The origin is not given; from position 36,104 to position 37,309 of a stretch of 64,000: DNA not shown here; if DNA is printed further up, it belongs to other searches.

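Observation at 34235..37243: Candidate MDC1-like checkpoint mediator in a green alga: a TQxF cluster plus C-terminal tandem BRCT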

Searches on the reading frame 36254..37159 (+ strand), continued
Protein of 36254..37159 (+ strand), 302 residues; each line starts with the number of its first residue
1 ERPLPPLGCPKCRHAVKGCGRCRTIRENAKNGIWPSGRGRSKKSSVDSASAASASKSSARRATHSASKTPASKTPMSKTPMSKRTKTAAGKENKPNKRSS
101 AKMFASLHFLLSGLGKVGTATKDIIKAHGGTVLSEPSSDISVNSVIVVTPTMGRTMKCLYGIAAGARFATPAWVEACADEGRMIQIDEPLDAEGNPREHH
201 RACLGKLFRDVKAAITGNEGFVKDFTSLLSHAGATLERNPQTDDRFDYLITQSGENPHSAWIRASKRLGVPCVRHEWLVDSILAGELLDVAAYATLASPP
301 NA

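Call 56: search_protein_families(library=pfam, proteins=[P0136, P0122, P0123, P0130, P0148, P0133, P0140, P0161, P0170, P0141], max_evalue=0.01)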
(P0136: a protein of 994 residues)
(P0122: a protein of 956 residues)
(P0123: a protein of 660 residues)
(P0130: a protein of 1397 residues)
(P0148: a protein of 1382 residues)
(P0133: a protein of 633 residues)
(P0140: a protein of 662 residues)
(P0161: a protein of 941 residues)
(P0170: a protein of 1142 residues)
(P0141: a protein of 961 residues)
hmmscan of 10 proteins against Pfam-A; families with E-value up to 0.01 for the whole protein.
P0136 (994 aa): 6 families
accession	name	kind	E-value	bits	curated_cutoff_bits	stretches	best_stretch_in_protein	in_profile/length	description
PF18428.7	BRCT_3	-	3.5e-21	75.6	26.1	1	893-991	3-102/102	BRCA1 C Terminus (BRCT) domain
PF24680.1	SH3_Hsr9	-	8.1e-20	71.2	27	1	584-696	1-115/116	Hsr-9 Tudor domain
PF16589.12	BRCT_2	-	4.1e-11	43.5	27.3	1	775-869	2-85/86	BRCT domain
PF00533.33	BRCT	-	7.8e-11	42.5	21.3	1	795-858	17-78/78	BRCA1 C Terminus (BRCT) domain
PF16770.11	RTT107_BRCT_5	-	6e-08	32.9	27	1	781-871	20-100/100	Regulator of Ty1 transposition protein 107 BRCT domain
PF18115.7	Tudor_3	-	0.0096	16.2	25.8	0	584-624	4-48/52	DNA repair protein Crb2 Tudor domain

P0122 (956 aa): 2 families
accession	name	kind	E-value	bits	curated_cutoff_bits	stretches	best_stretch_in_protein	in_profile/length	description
PF16589.12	BRCT_2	-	3.3e-09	37.3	27.3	1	621-708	2-77/86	BRCT domain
PF00533.33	BRCT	-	1.4e-08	35.3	21.3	1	620-705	4-78/78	BRCA1 C Terminus (BRCT) domain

P0123 (660 aa): 4 families
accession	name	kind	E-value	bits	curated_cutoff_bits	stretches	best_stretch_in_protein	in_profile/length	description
PF16589.12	BRCT_2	-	3e-15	56.7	27.3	2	404-494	2-86/86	BRCT domain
PF18428.7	BRCT_3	-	3.7e-09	37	26.1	2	524-609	2-90/102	BRCA1 C Terminus (BRCT) domain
PF16770.11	RTT107_BRCT_5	-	4e-09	36.7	27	1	407-495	17-100/100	Regulator of Ty1 transposition protein 107 BRCT domain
PF00533.33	BRCT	-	6.5e-07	29.9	21.3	1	402-482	3-78/78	BRCA1 C Terminus (BRCT) domain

P0130 (1397 aa): 5 families
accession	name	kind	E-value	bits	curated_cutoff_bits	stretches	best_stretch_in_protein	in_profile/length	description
PF00533.33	BRCT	-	2.8e-61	204.1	21.3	5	131-200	6-77/78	BRCA1 C Terminus (BRCT) domain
PF12738.14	PTCB-BRCT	-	1.2e-52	176.2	22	4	233-294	2-62/63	twin BRCT domain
PF16589.12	BRCT_2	-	2.9e-34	117.6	27.3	3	228-311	2-85/86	BRCT domain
PF16770.11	RTT107_BRCT_5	-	2e-15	56.9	27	1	1124-1213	6-98/100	Regulator of Ty1 transposition protein 107 BRCT domain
PF21298.3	TopBP1_BRCT0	-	3.2e-06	27.8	27.5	1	62-129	33-96/96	TopBP1, BRCT0 domain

P0148 (1382 aa): 4 families
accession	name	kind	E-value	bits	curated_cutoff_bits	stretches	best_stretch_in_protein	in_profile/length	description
PF16589.12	BRCT_2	-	1.2e-07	32.4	27.3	1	971-1060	2-80/86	BRCT domain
PF00533.33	BRCT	-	6.2e-07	30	21.3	1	969-1054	3-78/78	BRCA1 C Terminus (BRCT) domain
PF16770.11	RTT107_BRCT_5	-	5.9e-06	26.5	27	1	975-1060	18-93/100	Regulator of Ty1 transposition protein 107 BRCT domain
PF18428.7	BRCT_3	-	0.0028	18.1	26.1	0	1162-1204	51-91/102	BRCA1 C Terminus (BRCT) domain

P0133 (633 aa): 4 families
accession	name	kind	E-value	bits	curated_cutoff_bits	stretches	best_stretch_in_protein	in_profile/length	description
PF16589.12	BRCT_2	-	5.3e-10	39.9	27.3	1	519-605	6-85/86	BRCT domain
PF00533.33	BRCT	-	2.2e-07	31.4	21.3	1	518-594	8-78/78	BRCA1 C Terminus (BRCT) domain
PF16770.11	RTT107_BRCT_5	-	6.7e-06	26.3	27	1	512-605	11-98/100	Regulator of Ty1 transposition protein 107 BRCT domain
PF12738.14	PTCB-BRCT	-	0.00018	21.9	22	1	521-589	3-63/63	twin BRCT domain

P0140 (662 aa): 4 families
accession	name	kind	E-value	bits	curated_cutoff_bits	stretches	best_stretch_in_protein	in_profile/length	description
PF18428.7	BRCT_3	-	2.5e-10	40.7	26.1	1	546-640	2-94/102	BRCA1 C Terminus (BRCT) domain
PF16589.12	BRCT_2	-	5.6e-09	36.6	27.3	1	429-525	5-85/86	BRCT domain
PF16770.11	RTT107_BRCT_5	-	5.7e-06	26.6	27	1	428-527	16-100/100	Regulator of Ty1 transposition protein 107 BRCT domain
PF00533.33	BRCT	-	0.0017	18.9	21.3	0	429-514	8-78/78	BRCA1 C Terminus (BRCT) domain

P0161 (941 aa): 9 families
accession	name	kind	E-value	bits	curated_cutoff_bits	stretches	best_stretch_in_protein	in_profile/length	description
PF00533.33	BRCT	-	2.7e-14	53.6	21.3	2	715-790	7-78/78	BRCA1 C Terminus (BRCT) domain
PF16589.12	BRCT_2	-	4.8e-11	43.2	27.3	2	823-916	1-82/86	BRCT domain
PF13445.12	zf-RING_UBOX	-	8.3e-06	26.2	25.2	1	24-52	1-26/39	RING-type zinc-finger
PF16770.11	RTT107_BRCT_5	-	3.1e-05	24.2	27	1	716-801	17-98/100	Regulator of Ty1 transposition protein 107 BRCT domain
PF13923.12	zf-C3HC4_2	-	0.00028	21.1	27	1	23-55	1-34/40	Zinc finger, C3HC4 type (RING finger)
PF15227.12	zf-C3HC4_4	-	0.00053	20.5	30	1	24-58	1-35/42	zinc finger of C3HC4-type, RING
PF18428.7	BRCT_3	-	0.0018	18.7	26.1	0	842-915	19-90/102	BRCA1 C Terminus (BRCT) domain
PF14835.12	zf-RING_6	-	0.0018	18.6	35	1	17-75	3-59/65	zf-RING of BARD1-type protein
PF12738.14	PTCB-BRCT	-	0.0025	18.2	22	1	717-758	1-42/63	twin BRCT domain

P0170 (1142 aa): 5 families
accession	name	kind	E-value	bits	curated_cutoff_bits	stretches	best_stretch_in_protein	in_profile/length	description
PF18428.7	BRCT_3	-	1.6e-20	73.4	26.1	1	1051-1137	2-90/102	BRCA1 C Terminus (BRCT) domain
PF16589.12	BRCT_2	-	1.8e-15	57.4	27.3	2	1051-1136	2-80/86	BRCT domain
PF00533.33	BRCT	-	8e-13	48.9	21.3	1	1048-1130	2-78/78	BRCA1 C Terminus (BRCT) domain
PF24680.1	SH3_Hsr9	-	5.5e-05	23.4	27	1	682-787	9-114/116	Hsr-9 Tudor domain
PF09649.15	CHZ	-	0.00016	21.5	23.3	1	807-825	7-26/34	Histone chaperone domain CHZ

P0141 (961 aa): 3 families
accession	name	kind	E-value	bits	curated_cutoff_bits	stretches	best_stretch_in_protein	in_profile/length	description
PF01426.24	BAH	-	1.4e-07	31.9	30.8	1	843-958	3-120/121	BAH domain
PF16589.12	BRCT_2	-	2.9e-05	24.7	27.3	1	581-664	16-79/86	BRCT domain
PF16770.11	RTT107_BRCT_5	-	0.0019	18.5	27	1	621-661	49-89/100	Regulator of Ty1 transposition protein 107 BRCT domain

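Call 57: search_protein_families(library=pfam, proteins=[P0106, P0191, P0212, P0232, P0137, P0155, P0158], max_evalue=1)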
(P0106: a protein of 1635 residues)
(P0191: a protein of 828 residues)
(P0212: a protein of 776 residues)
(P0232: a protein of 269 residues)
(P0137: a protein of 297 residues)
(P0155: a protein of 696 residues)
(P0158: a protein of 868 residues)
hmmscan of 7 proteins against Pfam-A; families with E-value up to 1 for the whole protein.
P0106 (1635 aa): 2 families
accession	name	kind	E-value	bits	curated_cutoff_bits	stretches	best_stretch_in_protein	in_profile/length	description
PF23293.1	zf_ULT1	-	0.02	16.1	27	0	136-156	76-96/99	ULTRAPETALA1 zinc finger domain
PF12749.12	Metallothio_Euk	-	0.14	12.6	22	1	518-547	16-48/59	Eukaryotic metallothionein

P0191 (828 aa): 2 families
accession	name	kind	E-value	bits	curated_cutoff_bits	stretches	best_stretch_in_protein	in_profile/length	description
PF00069.31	Pkinase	-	3.5e-18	66.4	31.7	1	83-357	5-259/263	Protein kinase domain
PF07714.23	PK_Tyr_Ser-Thr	-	1.3e-15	57.9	23.1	1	83-320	5-237/258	Protein tyrosine and serine/threonine kinase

P0212 (776 aa): 3 families
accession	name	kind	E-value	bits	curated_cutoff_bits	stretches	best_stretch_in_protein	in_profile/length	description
PF13191.12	AAA_16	-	4.4e-10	40.7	32.6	1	408-599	3-166/167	AAA ATPase domain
PF00004.35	AAA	-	4.4e-07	30.8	21.2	2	556-614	52-119/131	ATPase family associated with various cellular activities (AAA)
PF13401.12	AAA_22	-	2.9e-06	28.1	27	1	431-602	6-123/130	AAA domain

P0232 (269 aa): 2 families
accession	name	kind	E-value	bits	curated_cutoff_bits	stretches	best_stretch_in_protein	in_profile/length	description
PF03715.18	Noc2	-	0.084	12.5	29.9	1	142-186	76-111/298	Noc2p family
PF19706.4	DUF6203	-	0.31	11.4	26.7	1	82-108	14-41/54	Family of unknown function (DUF6203)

P0137 (297 aa): 2 families
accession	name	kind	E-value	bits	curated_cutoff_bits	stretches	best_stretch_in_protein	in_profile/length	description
PF00533.33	BRCT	-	0.025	15.2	21.3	0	244-275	46-77/78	BRCA1 C Terminus (BRCT) domain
PF16589.12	BRCT_2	-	0.045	14.5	27.3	0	124-160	2-37/86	BRCT domain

P0155 (696 aa): 3 families
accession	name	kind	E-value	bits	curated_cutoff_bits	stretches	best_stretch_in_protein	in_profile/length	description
PF01426.24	BAH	-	1.6e-07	31.7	30.8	1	574-694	2-120/121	BAH domain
PF00533.33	BRCT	-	0.0004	21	21.3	1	304-386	3-77/78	BRCA1 C Terminus (BRCT) domain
PF16589.12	BRCT_2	-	0.19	12.5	27.3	0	306-385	2-72/86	BRCT domain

P0158 (868 aa): 5 families
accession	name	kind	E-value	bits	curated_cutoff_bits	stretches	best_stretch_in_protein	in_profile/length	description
PF01426.24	BAH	-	1.2e-10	41.8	30.8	1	740-854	3-114/121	BAH domain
PF00533.33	BRCT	-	3.7e-07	30.7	21.3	1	289-397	2-77/78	BRCA1 C Terminus (BRCT) domain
PF16589.12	BRCT_2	-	2.2e-06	28.3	27.3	1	293-404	3-80/86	BRCT domain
PF18428.7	BRCT_3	-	4.2e-05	23.9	26.1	1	350-407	32-92/102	BRCA1 C Terminus (BRCT) domain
PF10152.14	CCDC53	-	0.36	11.7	24.6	1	336-388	77-129/147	Subunit CCDC53 of WASH complex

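Call 66: find_homologous_proteins(query=P0142, max_evalue=0.00001)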
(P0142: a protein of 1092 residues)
Query P0142 (1092 aa): 196 proteins with E <= 0.00001 among 8000 candidates; the best 120 are listed.
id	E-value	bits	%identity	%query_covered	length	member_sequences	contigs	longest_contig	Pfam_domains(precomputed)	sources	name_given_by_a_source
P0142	0.0e+0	2493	100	100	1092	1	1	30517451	PF18428.8,PF16770.12,PF16589.13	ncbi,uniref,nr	ncbi:uncharacterized protein LOC113855442 [Abrus precatorius]|uniref:Uncharacterized protein LOC1138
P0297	0.0e+0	1678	71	100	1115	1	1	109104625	PF18428.8,PF16770.12,PF00533.34,PF16589.13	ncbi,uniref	ncbi:hypothetical protein RJT34_27471 [Clitoria ternatea]|uniref:BRCT domain-containing protein n=1 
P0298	0.0e+0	1672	72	100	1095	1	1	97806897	PF18428.8,PF16770.12,PF16589.13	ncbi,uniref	ncbi:hypothetical protein VNO78_12813 [Psophocarpus tetragonolobus]|uniref:BRCT domain-containing pr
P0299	0.0e+0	1634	71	100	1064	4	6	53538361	PF18428.8,PF16770.12,PF16589.13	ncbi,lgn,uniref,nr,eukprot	ncbi:hypothetical protein AAZX31_11G151300 [Glycine max]|uniref:BRCT domain-containing protein n=1 T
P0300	0.0e+0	1609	70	100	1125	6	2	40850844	PF18428.8,PF16770.12,PF16589.13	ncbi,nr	ncbi:hypothetical protein JHK84_031338 [Glycine max]|nr:hypothetical protein JHK86_031206 [Glycine m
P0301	0.0e+0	1546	72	93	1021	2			PF16770.12,PF16589.13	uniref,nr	uniref:BRCT domain-containing protein n=1 Tax=Cajanus cajan TaxID=3821 RepID=A0A151SW96_CAJCA|nr:hyp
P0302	0.0e+0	1546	68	100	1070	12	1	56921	PF18428.8,PF16589.13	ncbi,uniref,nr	ncbi:uncharacterized protein LOC124820789 isoform X1 [Vigna umbellata]|uniref:uncharacterized protei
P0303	0.0e+0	1530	68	100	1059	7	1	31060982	PF18428.8,PF16589.13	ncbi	ncbi:hypothetical protein ACSQ67_009756 [Phaseolus vulgaris]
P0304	0.0e+0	1527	69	57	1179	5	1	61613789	PF18428.8,PF16770.12,PF00533.34,PF16589.13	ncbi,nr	ncbi:hypothetical protein QL285_011444 [Trifolium repens]|nr:hypothetical protein QL285_011444 [Trif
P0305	0.0e+0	1516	62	100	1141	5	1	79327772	PF18428.8,PF16770.12,PF16589.13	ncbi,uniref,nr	ncbi:uncharacterized protein [Cicer arietinum]|uniref:Uncharacterized protein LOC101507052 isoform X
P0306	0.0e+0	1516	69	57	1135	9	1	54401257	PF18428.8,PF00533.34,PF16589.13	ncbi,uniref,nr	ncbi:uncharacterized protein LOC123915806 isoform X2 [Trifolium pratense]|uniref:uncharacterized pro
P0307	0.0e+0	1495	67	100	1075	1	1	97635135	PF18428.8,PF16770.12,PF16589.13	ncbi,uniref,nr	ncbi:uncharacterized protein LOC130749280 [Lotus japonicus]|uniref:uncharacterized protein LOC130749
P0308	0.0e+0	1488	67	100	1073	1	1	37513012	PF18428.8,PF16770.12,PF16589.13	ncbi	ncbi:hypothetical protein HKD37_11G031471 [Glycine soja]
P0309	0.0e+0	1462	66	57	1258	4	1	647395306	PF18428.8,PF16770.12,PF00533.34,PF16589.13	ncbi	ncbi:unnamed protein product [Lathyrus oleraceus]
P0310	0.0e+0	1458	61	100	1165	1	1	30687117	PF18428.8,PF16589.13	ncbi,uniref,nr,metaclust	ncbi:hypothetical protein LR48_Vigan05g076800 [Vigna angularis]|uniref:BRCT domain-containing protei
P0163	0.0e+0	1123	54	100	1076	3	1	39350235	PF18428.8,PF16589.13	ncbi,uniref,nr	ncbi:uncharacterized protein LOC129316374 isoform X2 [Prosopis cineraria]|uniref:uncharacterized pro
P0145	5.1e-220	752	42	98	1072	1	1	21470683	PF18428.8,PF16770.12,PF16589.13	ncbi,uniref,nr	ncbi:BRCT domain-containing protein [Quillaja saponaria]|uniref:BRCT domain-containing protein n=1 T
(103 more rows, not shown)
